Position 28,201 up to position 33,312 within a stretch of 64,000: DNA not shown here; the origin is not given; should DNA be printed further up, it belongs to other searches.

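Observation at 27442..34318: Three-gene operon: polytopic membrane protein, a 1603-aa secreted GH38-like giant, and a CPBP-like membrane protease.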

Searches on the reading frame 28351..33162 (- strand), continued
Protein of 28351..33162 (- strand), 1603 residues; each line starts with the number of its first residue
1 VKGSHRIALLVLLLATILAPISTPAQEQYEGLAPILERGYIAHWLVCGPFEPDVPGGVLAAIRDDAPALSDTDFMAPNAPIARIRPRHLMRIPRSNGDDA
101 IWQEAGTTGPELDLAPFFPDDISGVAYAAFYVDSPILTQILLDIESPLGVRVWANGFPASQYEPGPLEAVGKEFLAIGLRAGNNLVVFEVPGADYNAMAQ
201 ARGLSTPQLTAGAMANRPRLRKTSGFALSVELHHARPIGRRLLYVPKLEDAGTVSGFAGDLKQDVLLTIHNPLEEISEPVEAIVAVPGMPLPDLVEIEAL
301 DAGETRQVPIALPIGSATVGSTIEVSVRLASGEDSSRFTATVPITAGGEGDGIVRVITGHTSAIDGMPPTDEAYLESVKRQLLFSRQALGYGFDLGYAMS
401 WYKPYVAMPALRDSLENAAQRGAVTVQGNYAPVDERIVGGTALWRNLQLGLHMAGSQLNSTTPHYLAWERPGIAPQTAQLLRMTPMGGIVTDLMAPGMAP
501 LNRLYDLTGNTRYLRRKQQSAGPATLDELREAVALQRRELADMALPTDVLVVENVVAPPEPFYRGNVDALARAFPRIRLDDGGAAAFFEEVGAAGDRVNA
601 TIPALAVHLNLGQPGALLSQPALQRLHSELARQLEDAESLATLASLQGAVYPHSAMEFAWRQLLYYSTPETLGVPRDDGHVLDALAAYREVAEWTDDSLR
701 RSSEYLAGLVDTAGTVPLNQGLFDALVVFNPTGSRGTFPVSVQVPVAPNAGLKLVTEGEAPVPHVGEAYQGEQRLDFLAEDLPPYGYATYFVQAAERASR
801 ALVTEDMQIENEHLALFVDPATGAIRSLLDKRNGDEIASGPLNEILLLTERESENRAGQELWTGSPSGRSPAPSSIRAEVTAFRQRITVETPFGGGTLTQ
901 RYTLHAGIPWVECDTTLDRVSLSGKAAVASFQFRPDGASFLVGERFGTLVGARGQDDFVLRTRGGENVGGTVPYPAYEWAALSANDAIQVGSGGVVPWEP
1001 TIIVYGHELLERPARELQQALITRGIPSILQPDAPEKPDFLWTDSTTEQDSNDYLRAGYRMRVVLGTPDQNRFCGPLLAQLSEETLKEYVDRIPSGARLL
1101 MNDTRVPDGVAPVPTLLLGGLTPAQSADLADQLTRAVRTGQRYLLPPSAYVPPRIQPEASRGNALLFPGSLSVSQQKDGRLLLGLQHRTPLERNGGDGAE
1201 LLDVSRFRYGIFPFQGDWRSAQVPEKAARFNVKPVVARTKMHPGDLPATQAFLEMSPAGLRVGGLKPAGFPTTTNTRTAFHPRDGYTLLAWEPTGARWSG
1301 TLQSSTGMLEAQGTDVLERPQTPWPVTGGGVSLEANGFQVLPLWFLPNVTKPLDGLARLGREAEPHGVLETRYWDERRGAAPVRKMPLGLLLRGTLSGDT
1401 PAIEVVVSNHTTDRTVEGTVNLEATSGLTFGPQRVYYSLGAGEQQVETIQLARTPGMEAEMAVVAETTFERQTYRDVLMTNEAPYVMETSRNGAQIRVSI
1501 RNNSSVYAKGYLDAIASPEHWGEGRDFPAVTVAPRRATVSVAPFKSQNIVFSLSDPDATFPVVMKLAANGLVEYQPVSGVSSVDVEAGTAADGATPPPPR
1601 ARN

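Call 14: find_encoding_contigs(protein=P0022, flank=6000, max_places=1)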
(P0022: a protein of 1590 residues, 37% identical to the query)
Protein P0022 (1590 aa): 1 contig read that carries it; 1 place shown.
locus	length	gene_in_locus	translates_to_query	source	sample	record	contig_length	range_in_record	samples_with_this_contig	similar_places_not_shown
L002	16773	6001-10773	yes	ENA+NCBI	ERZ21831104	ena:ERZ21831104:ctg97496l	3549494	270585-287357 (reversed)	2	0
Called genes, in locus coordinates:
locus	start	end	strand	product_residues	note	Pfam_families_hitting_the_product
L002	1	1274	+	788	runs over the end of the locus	PF02065:Melibiase, PF17801:Melibiase_C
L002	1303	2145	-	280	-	PF05711:TylF, PF13578:Methyltransf_24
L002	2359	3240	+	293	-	PF13641:Glyco_tranf_2_3, PF00535:Glycos_transf_2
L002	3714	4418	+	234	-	PF01209:Ubie_methyltran (weak), PF13489:Methyltransf_23, PF13847:Methyltransf_31, PF08241:Methyltransf_11, PF08242:Methyltransf_12, PF13649:Methyltransf_25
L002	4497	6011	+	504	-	PF13231:PMT_2 (weak)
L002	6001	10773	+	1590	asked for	PF01074:Glyco_hydro_38N (weak)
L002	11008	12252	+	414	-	PF00091:Tubulin, PF12327:FtsZ_C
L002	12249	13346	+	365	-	PF00437:T2SSE, PF01935:DUF87 (faint)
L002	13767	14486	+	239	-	PF01618:MotA_ExbB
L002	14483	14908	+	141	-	PF02472:ExbD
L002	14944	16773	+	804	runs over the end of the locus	PF07719:TPR_2 (weak), PF13174:TPR_6 (weak), PF13525:YfiO (weak), PF09976:TPR_21 (weak), PF14559:TPR_19 (weak), PF13525:YfiO (weak), PF13174:TPR_6 (weak), PF13432:TPR_16 (weak), +12 more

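Call 15: find_encoding_contigs(protein=P0043, flank=6000, max_places=1)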
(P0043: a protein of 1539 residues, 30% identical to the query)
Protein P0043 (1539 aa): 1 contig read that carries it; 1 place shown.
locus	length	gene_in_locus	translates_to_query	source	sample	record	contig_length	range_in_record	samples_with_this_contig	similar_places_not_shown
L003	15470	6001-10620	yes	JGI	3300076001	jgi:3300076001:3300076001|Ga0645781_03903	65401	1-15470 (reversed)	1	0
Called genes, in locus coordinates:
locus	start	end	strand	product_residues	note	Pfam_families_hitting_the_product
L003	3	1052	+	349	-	PF12006:DUF3500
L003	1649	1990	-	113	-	-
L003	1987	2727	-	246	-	PF03372:Exo_endo_phos (weak)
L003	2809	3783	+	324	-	PF03706:LPG_synthase_TM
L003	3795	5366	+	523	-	-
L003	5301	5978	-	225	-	-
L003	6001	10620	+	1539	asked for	PF01074:Glyco_hydro_38N, PF17677:Glyco_hydro38C2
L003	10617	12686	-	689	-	PF00884:Sulfatase, PF01663:Phosphodiest (weak)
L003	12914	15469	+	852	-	?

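Call 16: find_encoding_contigs(protein=P0039, flank=6000, max_places=1)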
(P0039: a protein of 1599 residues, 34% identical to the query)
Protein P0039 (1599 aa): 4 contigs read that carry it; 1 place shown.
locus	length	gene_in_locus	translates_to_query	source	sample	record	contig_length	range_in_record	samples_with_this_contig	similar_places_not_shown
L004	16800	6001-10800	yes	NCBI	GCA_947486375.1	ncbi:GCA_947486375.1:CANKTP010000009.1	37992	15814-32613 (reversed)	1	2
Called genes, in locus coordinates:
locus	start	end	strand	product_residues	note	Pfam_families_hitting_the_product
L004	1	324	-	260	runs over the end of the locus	-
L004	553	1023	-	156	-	-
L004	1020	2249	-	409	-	PF13439:Glyco_transf_4, PF13579:Glyco_trans_4_4, PF13692:Glyco_trans_1_4, PF20706:GT4-conflict, PF13524:Glyco_trans_1_2, PF00534:Glycos_transf_1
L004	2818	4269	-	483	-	PF00884:Sulfatase, PF01663:Phosphodiest (faint), PF16347:SGSH_C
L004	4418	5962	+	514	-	-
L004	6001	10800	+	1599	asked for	-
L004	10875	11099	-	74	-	-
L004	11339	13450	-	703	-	PF00884:Sulfatase, PF01663:Phosphodiest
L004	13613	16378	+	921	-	PF07517:SecA_DEAD, PF00270:DEAD (weak), PF01043:SecA_PP_bind, PF21090:P-loop_SecA, PF07516:SecA_SW, PF02810:SEC-C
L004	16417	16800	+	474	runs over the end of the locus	PF01841:Transglut_core, PF13471:Transglut_core3 (weak)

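Call 37: find_encoding_contigs(protein=P0020, flank=7000, max_places=1)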
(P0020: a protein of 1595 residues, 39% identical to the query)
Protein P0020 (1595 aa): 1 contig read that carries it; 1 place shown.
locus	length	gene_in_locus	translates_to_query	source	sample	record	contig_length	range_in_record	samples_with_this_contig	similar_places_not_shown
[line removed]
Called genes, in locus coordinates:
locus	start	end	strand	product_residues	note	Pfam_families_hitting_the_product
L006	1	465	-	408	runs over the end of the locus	PF14258:DUF4350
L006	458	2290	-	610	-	PF13559:DUF4129 (weak)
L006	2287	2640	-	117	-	-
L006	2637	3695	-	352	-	-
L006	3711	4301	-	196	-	-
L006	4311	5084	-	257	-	PF14237:GYF_2, PF06271:RDD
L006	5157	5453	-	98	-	PF07876:Dabb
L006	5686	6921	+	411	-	-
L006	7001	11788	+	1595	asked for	PF09261:Alpha-mann_mid (faint)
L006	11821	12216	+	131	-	PF01894:YjbQ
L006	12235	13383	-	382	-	PF02771:Acyl-CoA_dh_N, PF02770:Acyl-CoA_dh_M, PF00441:Acyl-CoA_dh_1, PF08028:Acyl-CoA_dh_2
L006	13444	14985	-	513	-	PF00501:AMP-binding, PF13193:AMP-binding_C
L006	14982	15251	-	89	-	-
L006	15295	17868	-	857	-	-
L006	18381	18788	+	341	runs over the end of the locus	PF07963:N_methyl, PF07596:SBP_bac_10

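Call 57: find_encoding_contigs(protein=P0002, flank=9000, max_places=1)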
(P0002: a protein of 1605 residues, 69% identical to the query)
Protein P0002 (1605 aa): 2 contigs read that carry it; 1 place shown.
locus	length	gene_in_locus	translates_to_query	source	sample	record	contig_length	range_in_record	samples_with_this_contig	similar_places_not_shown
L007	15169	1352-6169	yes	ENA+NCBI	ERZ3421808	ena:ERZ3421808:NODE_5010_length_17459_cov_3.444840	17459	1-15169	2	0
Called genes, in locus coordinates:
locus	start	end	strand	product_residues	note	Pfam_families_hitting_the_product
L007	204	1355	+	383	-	-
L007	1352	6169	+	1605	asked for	PF07748:Glyco_hydro_38C (weak)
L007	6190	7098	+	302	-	PF02517:Rce1-like (weak)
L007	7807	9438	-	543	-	PF02776:TPP_enzyme_N, PF00205:TPP_enzyme_M, PF02775:TPP_enzyme_C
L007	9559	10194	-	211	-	PF01551:Peptidase_M23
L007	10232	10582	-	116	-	PF09685:MamF_MmsF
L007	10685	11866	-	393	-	PF04909:Amidohydro_2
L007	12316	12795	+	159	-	PF22381:Staph_reg_Sar_Rot, PF12802:MarR_2, PF01047:MarR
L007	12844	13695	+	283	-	PF00106:adh_short, PF08659:KR, PF13561:adh_short_C2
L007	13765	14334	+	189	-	PF20432:Xre-like-HTH, PF09722:Xre_MbcA_ParS_C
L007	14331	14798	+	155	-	PF08808:RES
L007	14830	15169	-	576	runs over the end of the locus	PF25852:DUF6242_C (faint), PF02012:BNR (faint), PF13088:BNR_2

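Call 58: find_encoding_contigs(protein=P0005, flank=9000, max_places=1)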
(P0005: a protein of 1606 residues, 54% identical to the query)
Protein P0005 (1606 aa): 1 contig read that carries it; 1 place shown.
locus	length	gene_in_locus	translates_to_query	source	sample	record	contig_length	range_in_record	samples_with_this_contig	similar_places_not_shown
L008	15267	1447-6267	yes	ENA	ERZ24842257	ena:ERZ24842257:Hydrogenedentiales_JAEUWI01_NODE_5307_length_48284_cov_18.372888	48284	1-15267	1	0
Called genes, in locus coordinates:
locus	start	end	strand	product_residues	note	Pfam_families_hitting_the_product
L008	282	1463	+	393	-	-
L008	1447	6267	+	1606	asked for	-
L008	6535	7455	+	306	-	PF02517:Rce1-like (weak)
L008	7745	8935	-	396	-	PF25023:TEN_YD-shell (weak), PF05593:RHS_repeat (weak)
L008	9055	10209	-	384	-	-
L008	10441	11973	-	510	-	PF25023:TEN_YD-shell (weak)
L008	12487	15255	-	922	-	-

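Call 72: find_related_loci(query=A1, collection=genome_contigs, flank=10000)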
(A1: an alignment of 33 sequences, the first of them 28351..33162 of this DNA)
Query A1 (1603 aa) in genome_contigs; peptide patterns used: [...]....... (x = any residue, [..] = any of these).
85 stretches matched a pattern; 40 encode a relative of the query (tblastn E <= 1e-3); 40 distinct loci.
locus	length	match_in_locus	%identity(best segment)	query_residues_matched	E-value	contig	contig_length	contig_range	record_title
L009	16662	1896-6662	90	1-1589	0e+0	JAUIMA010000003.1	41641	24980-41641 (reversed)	MAG: Candidatus Hydrogenedentota bacterium isolate Co_bin.7 NODE_6081_length_41641_cov_0.932914, whole genome shotgun se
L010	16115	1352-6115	69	1-1586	0e+0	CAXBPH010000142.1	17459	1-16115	MAG TPA_asm: uncultured bacterium isolate ERR2762188_binner12_Refined_16 genome assembly, contig: ERZ3421808.5010, whole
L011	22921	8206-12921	69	23-1592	0e+0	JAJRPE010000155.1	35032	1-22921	MAG: Candidatus Hydrogenedentota bacterium isolate Dive100_bin1.12 k141_292073, whole genome shotgun sequence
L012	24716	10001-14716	54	6-1575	0e+0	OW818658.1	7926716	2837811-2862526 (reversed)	metagenome genome assembly, chromosome: 1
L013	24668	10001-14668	40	23-1577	0e+0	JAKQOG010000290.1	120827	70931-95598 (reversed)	MAG: Candidatus Hydrogenedentota bacterium isolate USDV_metabat.86 k141_117462, whole genome shotgun sequence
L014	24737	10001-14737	39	1-1577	0e+0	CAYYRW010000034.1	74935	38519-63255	MAG TPA_asm: uncultured Nitrospirales bacterium isolate binchicken_co20_17 genome assembly, contig: NODE_901_length_7493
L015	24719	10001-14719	37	7-1574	0e+0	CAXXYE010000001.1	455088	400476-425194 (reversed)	MAG: Candidatus Hydrogenedentota bacterium isolate 9f1eef2f-e61c-44ad-add1-0a006c8246d5 genome assembly, contig: contig_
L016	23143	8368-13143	37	4-1591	0e+0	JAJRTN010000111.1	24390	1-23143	MAG: Candidatus Hydrogenedentota bacterium isolate Dive96_bin1.67 k141_2478006, whole genome shotgun sequence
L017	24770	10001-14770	36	5-1577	0e+0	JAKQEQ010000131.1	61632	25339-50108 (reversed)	MAG: Candidatus Hydrogenedentota bacterium isolate USDE_maxbin.110 k141_461747, whole genome shotgun sequence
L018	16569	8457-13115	35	30-1577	0e+0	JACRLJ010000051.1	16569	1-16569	MAG: Candidatus Hydrogenedentota bacterium isolate NC_groundwater_1878_Pr3_B-0.1um_59_9 SR2-18-B1_coassembly_116623, who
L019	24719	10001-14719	37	11-1577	0e+0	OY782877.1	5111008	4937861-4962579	MAG: Candidatus Hydrogenedentes bacterium isolate 28e603e2-5466-4732-bb1a-a7370d5bccbd genome assembly, chromosome: 1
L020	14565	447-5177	36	5-1578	0e+0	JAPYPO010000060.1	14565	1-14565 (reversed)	MAG: Candidatus Hydrogenedentota bacterium isolate PW10.concoct.19 PW10_4775_length_14565_cov_6.083873, whole genome sho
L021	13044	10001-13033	40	30-1027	0e+0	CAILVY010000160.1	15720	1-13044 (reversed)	MAG: Candidatus Hydrogenedentes bacterium isolate LaPlata_bin-1517 genome assembly, contig: bin-1517:160/407, whole geno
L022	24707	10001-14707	35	8-1577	0e+0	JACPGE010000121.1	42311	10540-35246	MAG: Candidatus Hydrogenedentota bacterium isolate NC_groundwater_379_Ag_B-0.1um_61_26 GD18-4_B1_scaffold_1983506, whole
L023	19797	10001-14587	28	30-1578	2e-175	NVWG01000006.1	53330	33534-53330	MAG: Candidatus Hydrogenedentota bacterium isolate NORP43 Contig_source1383C_1462, whole genome shotgun sequence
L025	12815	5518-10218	36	25-1574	0e+0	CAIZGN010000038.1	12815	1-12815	MAG: Candidatus Hydrogenedentes bacterium isolate Kiruna3_bin-1600 genome assembly, contig: bin-1600:038/740, whole geno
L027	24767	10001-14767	34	8-1603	0e+0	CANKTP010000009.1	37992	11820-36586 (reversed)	MAG: Candidatus Hydrogenedentes bacterium isolate TH-Jun18-22 genome assembly, contig: TH-Jun18-C1990, whole genome shot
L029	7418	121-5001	26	1-1577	2e-119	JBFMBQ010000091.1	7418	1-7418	MAG: bacterium isolate MAG168 MAG168_91, whole genome shotgun sequence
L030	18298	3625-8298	27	2-1580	8e-125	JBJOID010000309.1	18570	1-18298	MAG: Candidatus Hydrogenedentota bacterium isolate sharkriverslough_2019_sw_WHONDRS-S19S_0042_B_bin.90 scaffold_987395,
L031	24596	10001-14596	32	30-1577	7e-176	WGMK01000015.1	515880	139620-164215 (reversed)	MAG: Candidatus Hydrogenedens sp. isolate RI_113 c_000000117568, whole genome shotgun sequence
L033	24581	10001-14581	22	6-1574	2e-89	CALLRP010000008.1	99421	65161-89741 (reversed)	MAG: uncultured bacterium isolate R1_Bin_METABAT__202_1 genome assembly, contig: c_000001616290, whole genome shotgun se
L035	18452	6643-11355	35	5-1577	0e+0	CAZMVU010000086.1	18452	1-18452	MAG TPA_asm: uncultured Nitrospirales bacterium isolate SRP252850_co1_233 genome assembly, contig: NODE_5499_length_1845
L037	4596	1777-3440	46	1-1577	3e-34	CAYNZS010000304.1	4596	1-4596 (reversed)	MAG TPA_asm: uncultured Nitrospirales bacterium isolate SRP308112_co1_423 genome assembly, contig: NODE_38753_length_459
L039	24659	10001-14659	26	39-1577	2e-94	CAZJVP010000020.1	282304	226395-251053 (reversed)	MAG TPA_asm: uncultured Thermococci archaeon isolate SRP231805_co4_37 genome assembly, contig: k141_50947, whole genome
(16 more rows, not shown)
